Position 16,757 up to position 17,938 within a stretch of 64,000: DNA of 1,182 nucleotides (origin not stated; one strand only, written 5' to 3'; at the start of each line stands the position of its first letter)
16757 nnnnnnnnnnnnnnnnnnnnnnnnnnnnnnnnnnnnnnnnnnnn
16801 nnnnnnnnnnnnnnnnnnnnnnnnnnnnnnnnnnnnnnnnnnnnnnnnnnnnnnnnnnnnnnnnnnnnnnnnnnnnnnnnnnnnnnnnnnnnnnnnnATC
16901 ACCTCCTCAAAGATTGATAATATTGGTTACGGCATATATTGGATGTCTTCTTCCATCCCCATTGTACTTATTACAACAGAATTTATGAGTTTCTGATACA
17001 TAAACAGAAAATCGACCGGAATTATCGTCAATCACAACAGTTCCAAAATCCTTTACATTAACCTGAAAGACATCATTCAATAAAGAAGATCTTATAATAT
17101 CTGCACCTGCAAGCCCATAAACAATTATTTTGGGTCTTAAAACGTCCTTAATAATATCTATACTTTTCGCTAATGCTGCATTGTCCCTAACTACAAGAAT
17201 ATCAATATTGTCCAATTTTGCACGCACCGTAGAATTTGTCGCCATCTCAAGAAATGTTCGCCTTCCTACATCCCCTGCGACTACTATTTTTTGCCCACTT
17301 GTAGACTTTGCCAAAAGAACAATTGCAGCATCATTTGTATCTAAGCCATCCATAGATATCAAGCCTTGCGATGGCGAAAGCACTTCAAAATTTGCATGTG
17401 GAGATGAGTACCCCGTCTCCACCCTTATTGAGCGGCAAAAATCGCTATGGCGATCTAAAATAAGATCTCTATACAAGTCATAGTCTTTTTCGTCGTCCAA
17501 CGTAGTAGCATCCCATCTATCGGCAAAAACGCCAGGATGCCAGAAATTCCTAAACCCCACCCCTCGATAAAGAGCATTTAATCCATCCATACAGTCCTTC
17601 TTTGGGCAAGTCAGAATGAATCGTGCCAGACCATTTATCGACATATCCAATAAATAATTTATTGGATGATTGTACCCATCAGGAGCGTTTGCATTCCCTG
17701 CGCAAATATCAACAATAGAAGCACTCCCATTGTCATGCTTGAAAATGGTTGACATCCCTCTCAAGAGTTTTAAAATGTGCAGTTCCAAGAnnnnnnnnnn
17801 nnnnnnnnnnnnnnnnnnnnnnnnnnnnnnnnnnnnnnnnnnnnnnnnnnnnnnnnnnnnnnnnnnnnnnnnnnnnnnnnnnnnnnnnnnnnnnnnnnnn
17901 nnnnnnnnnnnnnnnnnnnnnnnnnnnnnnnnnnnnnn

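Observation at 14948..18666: Four-gene AT-rich cassette: membrane protein, MBL-fold protein with substituted metal ligands, ABC ATPase and DUF4435/TOPRIM (a PARIS-like core with two unexplained partners)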

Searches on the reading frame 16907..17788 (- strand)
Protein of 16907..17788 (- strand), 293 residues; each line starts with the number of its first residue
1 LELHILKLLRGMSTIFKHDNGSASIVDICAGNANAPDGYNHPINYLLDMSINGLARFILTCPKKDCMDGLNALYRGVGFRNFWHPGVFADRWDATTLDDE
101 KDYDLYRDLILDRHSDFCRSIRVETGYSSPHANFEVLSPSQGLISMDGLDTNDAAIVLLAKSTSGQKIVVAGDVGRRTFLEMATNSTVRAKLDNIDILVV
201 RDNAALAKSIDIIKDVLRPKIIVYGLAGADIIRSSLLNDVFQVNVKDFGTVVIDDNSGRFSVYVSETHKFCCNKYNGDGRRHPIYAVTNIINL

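Call 3: search_protein_families(library=pfam, proteins=[window:16907-17788:-], max_evalue=1)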
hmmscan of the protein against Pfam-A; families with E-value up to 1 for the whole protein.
window:16907-17788:- (293 aa): 0 families

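Call 4: search_protein_families(library=padloc, proteins=[window:16907-17788:-], max_evalue=1)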
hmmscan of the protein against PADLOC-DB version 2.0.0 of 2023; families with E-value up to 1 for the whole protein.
window:16907-17788:- (293 aa): 3 families
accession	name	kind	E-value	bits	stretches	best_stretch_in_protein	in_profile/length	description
PDLC04675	PDC-M48B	-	7.3e-07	26.7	1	8-208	12-211/291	-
PDLC04673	PDC-M48B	-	5e-06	24.1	2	15-109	16-102/296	-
PDLC04676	PDC-M48B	-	0.023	11.5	1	150-199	213-262/357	-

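Call 5: search_protein_families(library=ncbifam, proteins=[window:16907-17788:-], max_evalue=1)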
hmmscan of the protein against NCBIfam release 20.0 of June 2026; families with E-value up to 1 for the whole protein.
window:16907-17788:- (293 aa): 1 family
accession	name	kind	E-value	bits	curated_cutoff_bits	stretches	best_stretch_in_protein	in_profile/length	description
NF005214.0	PRK06701.1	subfamily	0.043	13.1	413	1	163-216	95-146/293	SDR family oxidoreductase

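Call 7: search_protein_families(library=phrogs, proteins=[window:16907-17788:-], max_evalue=0.1)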
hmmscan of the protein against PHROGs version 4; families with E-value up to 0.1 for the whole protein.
window:16907-17788:- (293 aa): 0 families

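Call 8: search_solved_structures(query=window:16907-17788:-, max_evalue=10)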
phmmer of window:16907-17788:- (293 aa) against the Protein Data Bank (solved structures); distinct sequences matched with E-value up to 10: 0.

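Call 9: find_homologous_proteins(query=window:16907-17788:-, max_evalue=0.001)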
Query window:16907-17788:- (293 aa): 3 proteins with E <= 0.001 among 1238 candidates.
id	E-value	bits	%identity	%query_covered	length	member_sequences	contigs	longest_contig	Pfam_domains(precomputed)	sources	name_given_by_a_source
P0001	6.8e-187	638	100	96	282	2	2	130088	-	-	-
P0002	3.9e-115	402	59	100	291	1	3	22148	-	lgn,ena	-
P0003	1.1e-18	85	25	96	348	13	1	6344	-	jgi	jgi:competence protein ComEC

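Call 11: find_encoding_contigs(protein=P0002, flank=10000, max_places=4)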
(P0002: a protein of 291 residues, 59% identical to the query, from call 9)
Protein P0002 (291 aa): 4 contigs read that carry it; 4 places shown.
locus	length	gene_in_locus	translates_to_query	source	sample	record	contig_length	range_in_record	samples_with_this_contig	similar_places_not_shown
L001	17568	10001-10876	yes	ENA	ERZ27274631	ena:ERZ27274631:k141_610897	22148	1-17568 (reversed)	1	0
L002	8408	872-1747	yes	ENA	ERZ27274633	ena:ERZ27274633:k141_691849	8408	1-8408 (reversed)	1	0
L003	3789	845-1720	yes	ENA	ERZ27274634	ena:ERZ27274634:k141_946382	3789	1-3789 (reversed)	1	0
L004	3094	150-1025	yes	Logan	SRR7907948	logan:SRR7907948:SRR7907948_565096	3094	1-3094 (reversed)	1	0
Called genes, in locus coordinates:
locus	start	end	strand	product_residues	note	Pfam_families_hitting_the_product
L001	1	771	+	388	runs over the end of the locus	PF02463:SMC_N (faint), PF13175:AAA_15, PF13476:AAA_23 (weak), PF13304:AAA_21 (weak), PF13175:AAA_15, PF13304:AAA_21, PF12476:DUF3696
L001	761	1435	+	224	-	-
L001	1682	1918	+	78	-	PF12668:DUF3791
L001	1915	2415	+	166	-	PF13151:DUF3990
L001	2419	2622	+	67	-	-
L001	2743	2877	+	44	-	-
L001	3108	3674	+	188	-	-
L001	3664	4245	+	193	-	-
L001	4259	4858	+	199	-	-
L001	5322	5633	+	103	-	-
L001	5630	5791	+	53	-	-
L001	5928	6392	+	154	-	-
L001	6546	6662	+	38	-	-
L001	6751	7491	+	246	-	PF00656:Peptidase_C14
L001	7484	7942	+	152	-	-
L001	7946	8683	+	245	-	PF00656:Peptidase_C14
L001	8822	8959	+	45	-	-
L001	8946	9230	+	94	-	PF13560:HTH_31 (weak), PF01381:HTH_3, PF13443:HTH_26 (weak)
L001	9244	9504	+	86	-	-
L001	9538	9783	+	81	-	-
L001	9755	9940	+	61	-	-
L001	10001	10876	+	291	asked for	-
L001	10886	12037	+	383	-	PF02463:SMC_N (faint), PF13175:AAA_15, PF13476:AAA_23 (faint), PF00005:ABC_tran (faint), PF13304:AAA_21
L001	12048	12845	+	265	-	PF14491:DUF4435 (weak)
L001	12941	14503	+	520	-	-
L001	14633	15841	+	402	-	PF02776:TPP_enzyme_N, PF02775:TPP_enzyme_C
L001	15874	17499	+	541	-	PF00465:Fe-ADH, PF13685:Fe-ADH_2, PF25137:ADH_Fe_C (weak)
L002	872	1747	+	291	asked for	-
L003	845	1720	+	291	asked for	-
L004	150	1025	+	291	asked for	-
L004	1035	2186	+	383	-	PF02463:SMC_N (faint), PF13175:AAA_15, PF13476:AAA_23 (faint), PF00005:ABC_tran (faint), PF13304:AAA_21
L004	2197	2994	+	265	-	PF14491:DUF4435 (weak)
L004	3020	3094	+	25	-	?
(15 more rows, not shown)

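Call 12: find_encoding_contigs(protein=P0003, flank=10000, max_places=4)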
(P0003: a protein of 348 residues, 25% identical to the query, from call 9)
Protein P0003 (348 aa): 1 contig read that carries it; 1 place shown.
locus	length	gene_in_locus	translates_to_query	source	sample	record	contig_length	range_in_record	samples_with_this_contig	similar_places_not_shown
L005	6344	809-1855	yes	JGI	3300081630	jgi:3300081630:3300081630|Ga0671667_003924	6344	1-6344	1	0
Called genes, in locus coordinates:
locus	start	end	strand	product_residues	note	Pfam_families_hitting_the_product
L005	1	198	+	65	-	?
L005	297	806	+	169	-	-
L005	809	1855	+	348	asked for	-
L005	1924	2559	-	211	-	PF02586:SRAP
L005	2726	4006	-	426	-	PF21817:CapR (faint), PF14311:DUF4379 (faint), PF05265:DUF723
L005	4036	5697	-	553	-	PF13489:Methyltransf_23, PF13847:Methyltransf_31, PF08241:Methyltransf_11, PF08242:Methyltransf_12, PF13649:Methyltransf_25, PF13395:HNH_4 (weak)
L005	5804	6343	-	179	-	?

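Call 14: search_protein_families(library=padloc, proteins=[P0003, L005:297-806:+, P0002, L001:10886-12037:+, L001:12048-12845:+, L001:12941-14503:+], max_evalue=0.01)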
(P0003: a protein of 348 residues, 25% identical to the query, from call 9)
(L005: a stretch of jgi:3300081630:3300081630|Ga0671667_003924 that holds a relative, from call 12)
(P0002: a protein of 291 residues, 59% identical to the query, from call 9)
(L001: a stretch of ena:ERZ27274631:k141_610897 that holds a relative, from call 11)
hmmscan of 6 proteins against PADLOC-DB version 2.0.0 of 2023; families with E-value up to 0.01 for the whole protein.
P0003 (348 aa): 6 families
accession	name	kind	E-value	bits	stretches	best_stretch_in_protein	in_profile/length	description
PDLC04673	PDC-M48B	-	3.8e-35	119.7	2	94-324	51-272/296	-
PDLC04675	PDC-M48B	-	5.6e-14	50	1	90-278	54-230/291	-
PDLC03854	LmuA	-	3.1e-10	37.7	1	200-320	207-328/345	-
PDLC03805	RTasMBL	-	4.8e-09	33.8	1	202-303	179-281/322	DRT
PDLC04674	PDC-M48B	-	4e-06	24.4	1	201-263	137-201/270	-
PDLC04676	PDC-M48B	-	1.8e-05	21.7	1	94-124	60-90/357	-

L005:297-806:+ (169 aa): 0 families

P0002 (291 aa): 3 families
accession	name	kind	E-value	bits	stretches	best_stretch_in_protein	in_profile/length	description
PDLC04675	PDC-M48B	-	6.7e-07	26.8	1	2-201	6-204/291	-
PDLC04673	PDC-M48B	-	2.4e-06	25.2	1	10-274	11-275/296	-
PDLC04674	PDC-M48B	-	0.0023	15.3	0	1-61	1-57/270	-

L001:10886-12037:+ (383 aa): 162 families (the best 25 are shown)
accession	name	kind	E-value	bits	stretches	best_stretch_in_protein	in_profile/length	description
PDLC04164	AriA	-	1.5e-27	94.8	2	245-359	116-237/253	-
PDLC02979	AriA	-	1.9e-24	85.1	2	209-357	221-372/373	-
PDLC02980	AriA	-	1.3e-23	82.4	1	24-357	1-302/304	-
PDLC00271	PtuA1|PtuA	-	3.4e-21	74.3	2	309-366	273-330/421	AAA ATPase domain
PDLC00290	PtuA1|PtuA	-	5.9e-21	73.3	2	309-363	264-318/414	AAA ATPase domain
PDLC00289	PtuA1|PtuA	-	7.1e-21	72.7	2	287-367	219-301/404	AAA ATPase domain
PDLC04135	mad3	-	5.5e-20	70.2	1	2-355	2-324/374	mads_3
PDLC00266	PtuA1|PtuA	-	1.2e-17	62.3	1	227-375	246-398/483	AAA ATPase domain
PDLC00285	PtuA1|PtuA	-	3.1e-17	60.9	1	238-368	203-341/432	AAA ATPase domain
PDLC00267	PtuA1|PtuA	-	5.4e-17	60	2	311-357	283-328/438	AAA ATPase domain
PDLC00278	PtuA1|PtuA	-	7.5e-17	59.7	2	316-363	289-336/436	AAA ATPase domain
PDLC02913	ATPase_I-A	-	2.7e-16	57.8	2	251-358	285-407/508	-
PDLC00075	GajA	-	3.7e-16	56.7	1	283-362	235-314/536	AAA ATPase domain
PDLC00277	PtuA1|PtuA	-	4e-16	57.2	2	316-360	286-330/423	AAA ATPase domain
PDLC00283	PtuA1|PtuA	-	1.2e-15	55.6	1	284-363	265-349/448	AAA ATPase domain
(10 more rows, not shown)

L001:12048-12845:+ (265 aa): 1 family
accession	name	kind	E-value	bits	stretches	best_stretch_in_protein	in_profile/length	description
PDLC02983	AriB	-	2.5e-09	35.6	1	27-121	5-103/236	-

L001:12941-14503:+ (520 aa): 0 families

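Call 17: find_homologous_proteins(query=A1, max_evalue=0.001)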
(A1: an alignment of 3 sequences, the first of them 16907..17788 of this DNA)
Query A1 (3 sequences) (293 aa, profile of the alignment): 1058 proteins with E <= 0.001 among 8000 candidates; the best 120 are listed.
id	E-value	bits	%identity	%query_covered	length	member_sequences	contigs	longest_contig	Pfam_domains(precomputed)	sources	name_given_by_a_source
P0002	1.6e-156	538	59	100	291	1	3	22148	-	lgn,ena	-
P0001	3.9e-152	524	100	96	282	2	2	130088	-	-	-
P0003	1.0e-126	440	25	96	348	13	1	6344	-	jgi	jgi:competence protein ComEC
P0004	1.1e-115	404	25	96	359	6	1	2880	-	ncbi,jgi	jgi:competence protein ComEC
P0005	7.1e-115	401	26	96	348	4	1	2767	-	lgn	-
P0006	2.1e-96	341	28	90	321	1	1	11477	PF00753.34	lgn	-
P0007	9.5e-92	325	27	94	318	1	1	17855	-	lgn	-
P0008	1.2e-90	322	28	95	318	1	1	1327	-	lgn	-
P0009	3.5e-85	304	26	96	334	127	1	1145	-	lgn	-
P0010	1.6e-84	302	26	96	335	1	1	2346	-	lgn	-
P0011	5.5e-84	300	25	96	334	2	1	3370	-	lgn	-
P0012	8.5e-84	299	26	90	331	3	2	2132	-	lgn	-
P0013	2.3e-83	298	26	90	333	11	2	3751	-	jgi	jgi:competence protein ComEC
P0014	3.2e-83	297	26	90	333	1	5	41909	-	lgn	-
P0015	6.6e-83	296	26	90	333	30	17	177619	-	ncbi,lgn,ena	-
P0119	3.8e-66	241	27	91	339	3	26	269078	-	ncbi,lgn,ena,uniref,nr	ncbi:hypothetical protein [Herbaspirillum sp.]|uniref:ComEC/Rec2 family competence protein n=1 Tax=H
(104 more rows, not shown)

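Call 18: find_encoding_contigs(protein=P0007, flank=5000, max_places=2)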
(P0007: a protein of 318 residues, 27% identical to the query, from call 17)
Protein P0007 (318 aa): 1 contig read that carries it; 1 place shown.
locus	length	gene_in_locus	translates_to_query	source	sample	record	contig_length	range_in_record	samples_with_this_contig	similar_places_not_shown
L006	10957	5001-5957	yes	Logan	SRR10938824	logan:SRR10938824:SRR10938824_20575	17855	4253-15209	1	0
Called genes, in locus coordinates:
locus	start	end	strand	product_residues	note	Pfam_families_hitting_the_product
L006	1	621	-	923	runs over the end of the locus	PF12462:Helicase_IV_N, PF00580:UvrD-helicase, PF13245:AAA_19, PF13604:AAA_30 (faint), PF00580:UvrD-helicase, PF13361:UvrD_C, PF13538:UvrD_C_2 (faint), PF01396:Zn_ribbon_Top1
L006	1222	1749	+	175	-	PF10908:Tlde1_dom (faint)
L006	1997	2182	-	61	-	-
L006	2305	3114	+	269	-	-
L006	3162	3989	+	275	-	-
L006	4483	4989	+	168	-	-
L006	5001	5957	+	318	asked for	-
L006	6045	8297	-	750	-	PF14457:Prok-E2_A, PF00899:ThiF, PF14464:Prok-JAB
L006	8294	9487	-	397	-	-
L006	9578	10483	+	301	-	PF26109:WHD_BrxR, PF13280:WYL, PF26107:BrxR_CTD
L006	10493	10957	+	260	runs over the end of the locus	-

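Call 19: find_encoding_contigs(protein=P0015, flank=5000, max_places=3)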
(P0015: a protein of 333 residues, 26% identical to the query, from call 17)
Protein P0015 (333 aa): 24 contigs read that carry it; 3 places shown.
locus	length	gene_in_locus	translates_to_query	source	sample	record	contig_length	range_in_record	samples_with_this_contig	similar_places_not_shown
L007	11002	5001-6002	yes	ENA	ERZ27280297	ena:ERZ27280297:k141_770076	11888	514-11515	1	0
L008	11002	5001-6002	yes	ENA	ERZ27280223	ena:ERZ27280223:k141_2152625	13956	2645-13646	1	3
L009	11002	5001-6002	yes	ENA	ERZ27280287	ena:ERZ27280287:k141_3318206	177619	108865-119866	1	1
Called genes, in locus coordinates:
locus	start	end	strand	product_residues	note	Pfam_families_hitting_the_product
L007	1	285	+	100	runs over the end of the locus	-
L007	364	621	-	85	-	-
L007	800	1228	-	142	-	PF01850:PIN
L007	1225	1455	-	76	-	PF02604:PhdYeFM_antitox (weak)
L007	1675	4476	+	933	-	PF20464:MmeI_N, PF20465:MmeI_hel, PF20473:MmeI_Mtase, PF20466:MmeI_TRD, PF20467:MmeI_C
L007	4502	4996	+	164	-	-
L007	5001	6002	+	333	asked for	-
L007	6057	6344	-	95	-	-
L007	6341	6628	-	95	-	PF13560:HTH_31, PF01381:HTH_3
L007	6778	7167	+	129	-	PF05973:Gp49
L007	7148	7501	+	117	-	PF13560:HTH_31 (faint)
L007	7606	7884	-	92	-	-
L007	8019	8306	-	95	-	PF13560:HTH_31, PF01381:HTH_3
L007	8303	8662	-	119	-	PF05973:Gp49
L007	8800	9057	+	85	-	PF12441:CopG_antitoxin (weak), PF14384:BrnA_antitoxin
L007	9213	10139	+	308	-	PF02498:Bro-N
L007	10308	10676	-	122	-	-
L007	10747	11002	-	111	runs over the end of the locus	PF09905:VF530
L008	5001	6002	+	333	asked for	-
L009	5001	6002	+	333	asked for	-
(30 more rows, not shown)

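Call 20: find_encoding_contigs(protein=P0119, flank=5000, max_places=3)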
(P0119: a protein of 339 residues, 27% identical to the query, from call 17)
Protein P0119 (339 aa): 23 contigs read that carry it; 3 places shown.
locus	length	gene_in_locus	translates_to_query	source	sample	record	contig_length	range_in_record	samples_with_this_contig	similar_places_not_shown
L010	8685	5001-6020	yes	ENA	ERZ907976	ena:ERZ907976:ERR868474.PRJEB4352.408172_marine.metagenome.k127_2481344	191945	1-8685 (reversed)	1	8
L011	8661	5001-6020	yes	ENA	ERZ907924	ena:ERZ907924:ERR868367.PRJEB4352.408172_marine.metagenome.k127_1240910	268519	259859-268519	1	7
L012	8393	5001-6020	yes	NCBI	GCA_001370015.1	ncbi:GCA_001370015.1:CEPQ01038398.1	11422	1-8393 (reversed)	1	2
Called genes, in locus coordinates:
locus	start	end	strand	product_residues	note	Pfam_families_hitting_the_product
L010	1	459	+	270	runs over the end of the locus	-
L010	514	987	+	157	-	-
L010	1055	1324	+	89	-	-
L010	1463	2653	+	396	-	-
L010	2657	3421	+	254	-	PF24764:rva_4 (faint), PF00665:rve, PF13683:rve_3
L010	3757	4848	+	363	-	PF00753:Lactamase_B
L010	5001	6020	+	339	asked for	-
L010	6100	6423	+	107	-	-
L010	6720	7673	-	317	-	-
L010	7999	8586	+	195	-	PF00929:RNase_T, PF16473:Rv2179c-like (weak)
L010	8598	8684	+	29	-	?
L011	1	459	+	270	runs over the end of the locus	-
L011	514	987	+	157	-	-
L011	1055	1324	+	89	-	-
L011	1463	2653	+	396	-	-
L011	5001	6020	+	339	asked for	-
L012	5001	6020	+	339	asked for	-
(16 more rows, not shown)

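Call 49: predict_structure(alignment_id=A2)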
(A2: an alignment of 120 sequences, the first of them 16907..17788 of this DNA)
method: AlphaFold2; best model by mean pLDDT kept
length: 293 residues; sequences in the alignment: 120
mean_pLDDT: 88.6   pTM: 0.90
mean pLDDT of the five models: 88.6, 88.1, 87.6, 87.5, 86.6
residues with pLDDT >= 90: 200; 70-90: 62; 50-70: 27; < 50: 4
segments of 3 or more residues with pLDDT < 50: 272-274
pLDDT, mean of each block of 10 residues (from residue 1): 95 95 97 94 97 97 95 97 94 90 96 88 94 94 90 95 93 92 95 94 83 92 86 76 90 87 72 54 58 52
secondary structure, 60 per line:
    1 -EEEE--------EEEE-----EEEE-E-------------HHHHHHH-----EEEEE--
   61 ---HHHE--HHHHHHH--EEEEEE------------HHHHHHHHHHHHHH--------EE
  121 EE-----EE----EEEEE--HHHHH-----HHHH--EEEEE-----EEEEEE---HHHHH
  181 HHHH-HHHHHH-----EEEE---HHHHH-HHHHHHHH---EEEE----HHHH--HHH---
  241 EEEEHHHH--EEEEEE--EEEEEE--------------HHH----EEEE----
elements in order: E2-5 E14-17 E23-26 H42-48 E54-58 H70-76 E79-84 H97-110 E119-122 E134-138 H141-145 H151-154 E157-161 E167-172 H176-184 H186-191 E197-200 H204-208 H210-217 E221-224 H229-232 E241-244 H245-248 E251-256 E259-264 E286-289
